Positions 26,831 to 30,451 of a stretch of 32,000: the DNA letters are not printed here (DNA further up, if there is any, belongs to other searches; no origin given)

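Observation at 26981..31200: SIR2_2 plus giant TIR/helical-repeat gene pair: Thoeris-like parts in a non-Thoeris architecture (top candidate for an undescribed defence system)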

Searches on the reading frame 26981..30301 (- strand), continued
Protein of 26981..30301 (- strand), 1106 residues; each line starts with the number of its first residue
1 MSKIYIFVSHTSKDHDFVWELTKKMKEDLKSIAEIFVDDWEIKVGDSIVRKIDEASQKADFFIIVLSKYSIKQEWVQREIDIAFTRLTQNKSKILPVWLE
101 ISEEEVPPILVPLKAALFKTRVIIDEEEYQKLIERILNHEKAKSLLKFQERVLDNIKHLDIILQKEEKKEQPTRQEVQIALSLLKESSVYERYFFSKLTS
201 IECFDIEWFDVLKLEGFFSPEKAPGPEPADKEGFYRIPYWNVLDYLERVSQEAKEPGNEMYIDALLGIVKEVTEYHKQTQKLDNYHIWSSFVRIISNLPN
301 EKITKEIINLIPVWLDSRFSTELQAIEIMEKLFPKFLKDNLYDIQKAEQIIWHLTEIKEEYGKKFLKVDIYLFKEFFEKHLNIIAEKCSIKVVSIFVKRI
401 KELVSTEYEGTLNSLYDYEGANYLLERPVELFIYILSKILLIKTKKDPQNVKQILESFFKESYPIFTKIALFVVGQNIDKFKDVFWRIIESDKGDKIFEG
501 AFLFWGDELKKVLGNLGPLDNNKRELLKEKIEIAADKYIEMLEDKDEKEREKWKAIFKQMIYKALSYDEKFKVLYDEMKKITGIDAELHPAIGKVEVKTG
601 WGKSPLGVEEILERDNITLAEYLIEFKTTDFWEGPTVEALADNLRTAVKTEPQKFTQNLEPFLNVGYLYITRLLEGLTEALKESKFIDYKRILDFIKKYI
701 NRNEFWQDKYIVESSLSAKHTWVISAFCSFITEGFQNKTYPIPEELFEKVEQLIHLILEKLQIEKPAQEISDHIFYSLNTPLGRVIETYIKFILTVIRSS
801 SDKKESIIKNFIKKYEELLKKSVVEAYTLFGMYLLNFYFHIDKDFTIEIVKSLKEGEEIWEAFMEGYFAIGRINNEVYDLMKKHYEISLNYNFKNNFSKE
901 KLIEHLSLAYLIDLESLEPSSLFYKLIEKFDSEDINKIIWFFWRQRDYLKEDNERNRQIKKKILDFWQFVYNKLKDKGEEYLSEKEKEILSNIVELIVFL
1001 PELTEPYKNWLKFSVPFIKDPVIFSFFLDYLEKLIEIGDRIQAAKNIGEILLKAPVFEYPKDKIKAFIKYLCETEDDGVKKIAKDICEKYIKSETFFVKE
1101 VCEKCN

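Call 43: find_related_loci(query=A2, collection=metagenome_contigs, flank=5000)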
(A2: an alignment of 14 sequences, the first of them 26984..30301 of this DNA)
Query A2 (1106 aa) in metagenome_contigs; peptide patterns used: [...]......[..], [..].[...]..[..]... (x = any residue, [..] = any of these).
115 stretches matched a pattern; 29 encode a relative of the query (tblastn E <= 1e-3); 29 distinct loci.
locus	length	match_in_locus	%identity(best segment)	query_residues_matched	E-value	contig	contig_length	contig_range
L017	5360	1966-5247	67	1-1106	0e+0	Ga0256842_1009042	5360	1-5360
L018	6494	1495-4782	61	2-1105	0e+0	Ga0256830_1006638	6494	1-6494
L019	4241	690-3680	66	143-1106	0e+0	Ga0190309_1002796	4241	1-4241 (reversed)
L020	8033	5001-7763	70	178-1106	0e+0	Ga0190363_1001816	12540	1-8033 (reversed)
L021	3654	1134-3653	69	180-1026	0e+0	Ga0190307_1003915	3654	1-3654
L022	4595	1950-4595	67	175-1060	0e+0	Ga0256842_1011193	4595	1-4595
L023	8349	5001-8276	49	4-1104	0e+0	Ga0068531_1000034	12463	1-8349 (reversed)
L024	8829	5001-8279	50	4-1104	0e+0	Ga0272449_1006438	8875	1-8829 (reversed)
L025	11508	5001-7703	49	181-1104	0e+0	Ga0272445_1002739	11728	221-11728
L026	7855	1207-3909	49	181-1104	0e+0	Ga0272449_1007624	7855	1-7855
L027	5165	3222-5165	60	170-826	0e+0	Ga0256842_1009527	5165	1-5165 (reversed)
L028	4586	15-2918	35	193-1106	3e-169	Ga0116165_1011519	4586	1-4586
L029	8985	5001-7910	35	180-1106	2e-161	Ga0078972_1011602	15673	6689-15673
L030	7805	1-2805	36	217-1106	8e-158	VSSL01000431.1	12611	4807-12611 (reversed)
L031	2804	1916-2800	82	1-304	7e-163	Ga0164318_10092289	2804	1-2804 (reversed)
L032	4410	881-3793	34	180-1106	1e-145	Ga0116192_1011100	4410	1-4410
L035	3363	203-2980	27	172-1106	3e-94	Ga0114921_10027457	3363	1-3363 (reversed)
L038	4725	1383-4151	27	160-1106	4e-61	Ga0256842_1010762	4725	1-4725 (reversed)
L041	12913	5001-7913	35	178-1106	1e-158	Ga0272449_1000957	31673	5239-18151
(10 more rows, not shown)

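Call 48: find_encoding_contigs(protein=P0035, flank=4000, max_places=1)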
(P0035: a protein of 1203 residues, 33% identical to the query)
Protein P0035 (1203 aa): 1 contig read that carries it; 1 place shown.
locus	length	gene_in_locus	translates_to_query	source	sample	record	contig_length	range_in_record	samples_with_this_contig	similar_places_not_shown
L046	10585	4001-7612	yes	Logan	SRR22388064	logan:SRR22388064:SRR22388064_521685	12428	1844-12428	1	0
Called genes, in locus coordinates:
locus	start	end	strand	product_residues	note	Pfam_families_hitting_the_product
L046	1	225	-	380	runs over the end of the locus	PF01555:N6_N4_Mtase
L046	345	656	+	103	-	-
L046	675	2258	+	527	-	PF13517:FG-GAP_3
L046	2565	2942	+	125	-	PF21956:DUF6922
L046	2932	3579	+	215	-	PF08843:AbiEii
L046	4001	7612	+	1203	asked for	PF13676:TIR_2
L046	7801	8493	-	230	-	-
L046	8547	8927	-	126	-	PF00072:Response_reg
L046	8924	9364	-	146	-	PF00011:HSP20 (faint)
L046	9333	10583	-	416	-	?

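Call 49: find_encoding_contigs(protein=P0044, flank=4000, max_places=1)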
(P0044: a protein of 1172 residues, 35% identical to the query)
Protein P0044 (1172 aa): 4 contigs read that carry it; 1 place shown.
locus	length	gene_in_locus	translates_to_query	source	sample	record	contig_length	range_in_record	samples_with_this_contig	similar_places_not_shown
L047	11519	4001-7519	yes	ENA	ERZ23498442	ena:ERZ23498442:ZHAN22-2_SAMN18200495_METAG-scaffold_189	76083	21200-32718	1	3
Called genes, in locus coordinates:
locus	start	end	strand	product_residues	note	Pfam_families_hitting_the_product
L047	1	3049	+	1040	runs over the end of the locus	PF02384:N6_Mtase (weak), PF20473:MmeI_Mtase, PF07669:Eco57I, PF12950:TaqI_C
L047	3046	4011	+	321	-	PF13289:SIR2_2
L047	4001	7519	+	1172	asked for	PF01582:TIR, PF08937:ThsB_TIR (weak), PF13676:TIR_2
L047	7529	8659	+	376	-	PF08808:RES (faint)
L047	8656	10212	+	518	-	PF13175:AAA_15, PF13304:AAA_21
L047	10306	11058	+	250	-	-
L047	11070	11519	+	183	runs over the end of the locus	-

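Call 50: find_encoding_contigs(protein=P0042, flank=4000, max_places=1)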
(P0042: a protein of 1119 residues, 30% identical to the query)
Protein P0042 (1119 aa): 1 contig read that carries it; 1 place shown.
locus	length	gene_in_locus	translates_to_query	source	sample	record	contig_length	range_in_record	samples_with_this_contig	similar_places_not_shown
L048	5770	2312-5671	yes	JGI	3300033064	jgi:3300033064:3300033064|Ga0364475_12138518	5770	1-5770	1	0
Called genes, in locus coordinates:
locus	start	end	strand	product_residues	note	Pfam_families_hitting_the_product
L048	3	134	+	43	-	?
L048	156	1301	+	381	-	-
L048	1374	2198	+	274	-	-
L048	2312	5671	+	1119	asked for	PF13676:TIR_2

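Call 51: find_encoding_contigs(protein=P0028, flank=4000, max_places=1)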
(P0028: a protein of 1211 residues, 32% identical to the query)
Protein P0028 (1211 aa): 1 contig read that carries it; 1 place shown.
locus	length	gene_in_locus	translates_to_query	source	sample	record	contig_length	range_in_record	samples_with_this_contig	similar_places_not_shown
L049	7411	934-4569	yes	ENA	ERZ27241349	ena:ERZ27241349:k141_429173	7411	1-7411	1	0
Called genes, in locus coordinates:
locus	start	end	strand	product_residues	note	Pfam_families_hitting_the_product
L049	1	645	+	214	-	?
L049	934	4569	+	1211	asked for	PF13676:TIR_2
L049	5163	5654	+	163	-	-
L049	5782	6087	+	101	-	PF07659:DUF1599 (weak)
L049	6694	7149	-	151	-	-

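Call 64: predict_structure(alignment_id=A1)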
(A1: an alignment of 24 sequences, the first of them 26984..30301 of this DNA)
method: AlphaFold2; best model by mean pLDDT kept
length: 1106 residues; sequences in the alignment: 24
mean_pLDDT: 87.2   pTM: 0.50
mean pLDDT of the five models: 87.2, 86.5, 85.6, 85.2, 83.1
residues with pLDDT >= 90: 614; 70-90: 405; 50-70: 72; < 50: 15
segments of 3 or more residues with pLDDT < 50: 42-48, 593-599
pLDDT, mean of each block of 10 residues (from residue 1): 75 82 85 72 44 61 83 67 61 82 78 84 84 81 63 76 69 81 85 82 76 91 86 79 93 86 95 94 93 95 94 90 93 91 94 92 87 90 91 94 85 80 82 94 91 94 92 93 93 85 88 90 93 88 81 89 93 93 80 48 88 95 88 81 96 92 95 97 93 95 91 84 95 92 94 93 79 91 95 93 91 95 95 95 95 89 93 89 93 88 95 93 95 95 91 89 96 89 93 94 88 92 89 83 92 89 91 88 91 82 74
secondary structure, 60 per line:
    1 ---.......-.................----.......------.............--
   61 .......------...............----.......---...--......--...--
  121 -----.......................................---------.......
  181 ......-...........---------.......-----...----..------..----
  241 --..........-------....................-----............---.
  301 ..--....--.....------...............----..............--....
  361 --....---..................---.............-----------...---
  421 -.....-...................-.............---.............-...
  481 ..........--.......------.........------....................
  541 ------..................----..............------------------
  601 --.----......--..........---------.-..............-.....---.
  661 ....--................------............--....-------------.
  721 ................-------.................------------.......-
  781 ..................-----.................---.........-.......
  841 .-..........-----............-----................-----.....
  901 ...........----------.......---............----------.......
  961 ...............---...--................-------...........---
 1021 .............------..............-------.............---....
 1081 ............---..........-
elements in order (helices of 4 or more, strands of 3 or more residues): E4-10 H12-28 E33-39 H46-58 E61-67 H74-88 E93-99 H108-113 E116-118 H126-164 H174-186 H188-198 H208-214 H243-252 H260-279 H285-296 H305-308 H311-315 H322-336 H341-354 E357-360 E363-366 H370-387 H391-403 H422-426 H428-446 H448-460 H464-476 H478-490 H493-499 H506-514 H521-540 H547-564 H569-582 H608-613 H616-625 H637-650 H652-656 H660-664 H667-682 H689-700 H703-706 H720-736 H744-760 H773-779 H781-798 H804-820 H824-832 H834-841 H843-852 H858-869 H875-890 H896-911 H922-928 H932-943 H954-975 H984-999 H1007-1017 H1021-1033 H1040-1053 H1061-1073 H1077-1092 H1096-1105

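Call 66: fold_search(model_id=the predicted structure, library=pdb)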
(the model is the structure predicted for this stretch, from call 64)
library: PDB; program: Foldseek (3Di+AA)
matches with E <= 10: 1175; with E <= 0.001: 55
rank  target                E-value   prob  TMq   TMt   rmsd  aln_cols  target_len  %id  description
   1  7wtt_K                2.4e-05  1.00  0.15  0.16  22.1      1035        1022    9  Cryo-EM structure of a human pre-40S ribosomal subunit - State RRP12-A1 (with CK1) (released 2022-10-19)
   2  8a9k_A                2.9e-05  1.00  0.16  0.18  23.1      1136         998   11  Cryo-EM structure of USP1-UAF1 bound to FANCI and mono-ubiquitinated FANCD2 with ML323 (consensus reconstruction) (released 2022-10-12)
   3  7onb_C                4.3e-05  1.00  0.20  0.24  17.8       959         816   11  Structure of the U2 5' module of the A3'-SSA complex (released 2021-08-04)
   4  2xwu_B                5.9e-05  1.00  0.19  0.22  21.6      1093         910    8  CRYSTAL STRUCTURE OF IMPORTIN 13 - UBC9 COMPLEX (released 2010-12-29)
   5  8vvy_C                6.1e-05  1.00  0.20  0.19  30.9      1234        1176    9  Human Cullin-1 in complex with CAND2 (released 2025-01-29)
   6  3zjy_G                1.2e-04  1.00  0.21  0.24  20.3      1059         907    8  Crystal Structure of Importin 13 - RanGTP - eIF1A complex (released 2013-04-10)
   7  5h2v_A                1.2e-04  1.00  0.14  0.15  33.8      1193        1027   12  Crystal structure of the karyopherin Kap121p bound to the SUMO protease Ulp1p (released 2016-12-14)
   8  3s4z_A                1.3e-04  0.99  0.14  0.14  23.0      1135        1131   11  Structure of a Y DNA-FANCI complex (released 2011-07-27)
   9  7q4o_A                1.6e-04  1.00  0.17  0.19  20.2      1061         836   10  Substrate-bound A-like U2 snRNP (released 2022-03-30)
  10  9m1m_D                1.6e-04  1.00  0.17  0.17  23.8      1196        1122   10  Cryo-EM structure of the TBC-DEC-Arl2-alpha-beta-tubulin complex with GDP-AlFx (released 2025-10-22)
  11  8y7e_1                1.8e-04  1.00  0.20  0.22  18.9       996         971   10  Cryo-EM Structure of the human minor pre-B complex (pre-precatalytic spliceosome) U12 snRNP part (released 2024-03-13)
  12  3s51_D                1.8e-04  1.00  0.16  0.17  22.4      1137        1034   11  Structure of FANCI (released 2011-07-27)
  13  3zjy_B                1.9e-04  1.00  0.19  0.21  20.2      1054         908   10  Crystal Structure of Importin 13 - RanGTP - eIF1A complex (released 2013-04-10)
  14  7dvq_1                2.0e-04  1.00  0.20  0.22  18.9       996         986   10  Cryo-EM Structure of the Activated Human Minor Spliceosome (minor Bact Complex) (released 2021-03-31)
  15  8uwb_D                2.0e-04  1.00  0.15  0.23  19.0       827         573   13  Crystal structure of PP2A PPP2R1A-PPP2CA-PPP2R5E phosphatase. (released 2024-04-17)
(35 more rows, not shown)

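Call 70: search_protein_families(library=padloc, proteins=[P0103, P0092, P0212, P0007, L004:4994-6004:+, P0022, P0154, P0035], max_evalue=0.00001)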
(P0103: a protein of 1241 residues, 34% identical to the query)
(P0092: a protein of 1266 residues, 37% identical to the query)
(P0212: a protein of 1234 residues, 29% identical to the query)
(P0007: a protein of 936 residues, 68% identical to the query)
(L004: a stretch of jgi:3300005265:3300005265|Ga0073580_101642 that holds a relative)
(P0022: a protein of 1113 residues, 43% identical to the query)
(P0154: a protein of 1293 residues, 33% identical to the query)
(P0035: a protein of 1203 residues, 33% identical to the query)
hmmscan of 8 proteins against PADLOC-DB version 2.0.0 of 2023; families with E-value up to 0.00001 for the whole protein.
P0103 (1241 aa): 6 families
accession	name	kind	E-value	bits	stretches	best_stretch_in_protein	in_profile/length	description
PDLC04166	Dsr1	-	2.2e-243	808.8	1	12-1240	5-1225/1227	-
PDLC03856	LmuA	-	3.5e-13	47.5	1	27-212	13-207/433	-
PDLC04967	PDC-S25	-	2.7e-11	41.2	1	107-290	131-316/528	-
PDLC04968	PDC-S25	-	6.1e-11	40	1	123-292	142-310/517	-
PDLC00409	ThsA1|ThsA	-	1.3e-09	35.8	1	21-234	13-220/242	STALD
PDLC00407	ThsA1|ThsA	-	1.4e-08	31.9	0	127-220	108-205/478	STALD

P0092 (1266 aa): 7 families
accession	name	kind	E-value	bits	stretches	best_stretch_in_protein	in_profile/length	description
PDLC04166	Dsr1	-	2.3e-267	888.1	1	27-1266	5-1225/1227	-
PDLC04167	Dsr1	-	2.7e-22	76.4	3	906-1126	900-1121/1248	-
PDLC03856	LmuA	-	9.4e-18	62.6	1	37-347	7-316/433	-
PDLC02183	Dsr1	-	7.8e-14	48.4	1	551-708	598-752/1275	-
PDLC00407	ThsA1|ThsA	-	2.9e-10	37.4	1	36-235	11-205/478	STALD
PDLC00409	ThsA1|ThsA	-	8.1e-10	36.5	1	37-240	13-211/242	STALD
PDLC04968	PDC-S25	-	4.2e-09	33.9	1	143-299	144-309/517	-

P0212 (1234 aa): 6 families
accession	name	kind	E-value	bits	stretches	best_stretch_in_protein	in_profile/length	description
PDLC04166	Dsr1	-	0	1174.3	1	11-1234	4-1225/1227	-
PDLC04167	Dsr1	-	2.1e-19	66.8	1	15-224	6-221/1248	-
PDLC03856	LmuA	-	2.8e-17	61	1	22-268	7-252/433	-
PDLC00407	ThsA1|ThsA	-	9e-15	52.3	1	21-215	11-197/478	STALD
PDLC02183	Dsr1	-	7e-14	48.5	1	16-216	7-220/1275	-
PDLC00409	ThsA1|ThsA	-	7.1e-11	39.9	1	21-225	12-207/242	STALD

P0007 (936 aa): 1 family
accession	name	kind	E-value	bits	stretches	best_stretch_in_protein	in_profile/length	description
PDLC04166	Dsr1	-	3.4e-118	394.1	1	8-930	308-1222/1227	-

L004:4994-6004:+ (336 aa): 6 families
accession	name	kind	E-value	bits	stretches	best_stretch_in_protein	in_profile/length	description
PDLC04166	Dsr1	-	2.1e-78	262.3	1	8-335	2-301/1227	-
PDLC04167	Dsr1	-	5.3e-14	48.9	1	12-312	4-286/1248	-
PDLC03856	LmuA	-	4.8e-09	33.9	1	27-253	13-225/433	-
PDLC00407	ThsA1|ThsA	-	6.3e-09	33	0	22-53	13-44/478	STALD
PDLC00409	ThsA1|ThsA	-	1.3e-07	29.2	0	22-255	14-218/242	STALD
PDLC02183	Dsr1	-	7e-06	22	0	14-235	6-220/1275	-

P0022 (1113 aa): 1 family
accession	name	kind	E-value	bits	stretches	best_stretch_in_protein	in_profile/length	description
PDLC04166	Dsr1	-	9.6e-117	389.3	1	172-1111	304-1225/1227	-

P0154 (1293 aa): 1 family
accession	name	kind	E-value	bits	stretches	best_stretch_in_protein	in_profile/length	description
PDLC04166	Dsr1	-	4.1e-114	380.5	2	607-1292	558-1225/1227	-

P0035 (1203 aa): 3 families
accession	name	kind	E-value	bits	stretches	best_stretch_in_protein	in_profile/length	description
PDLC04166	Dsr1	-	2.7e-148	493.7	2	494-1200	533-1225/1227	-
PDLC05062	PDC-S66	-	9.8e-07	26.5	1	8-93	152-240/282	-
PDLC02416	Aga_REase-TIR-PNTD1-PNTD2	-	9.5e-06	22.5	0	8-106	159-255/572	Class I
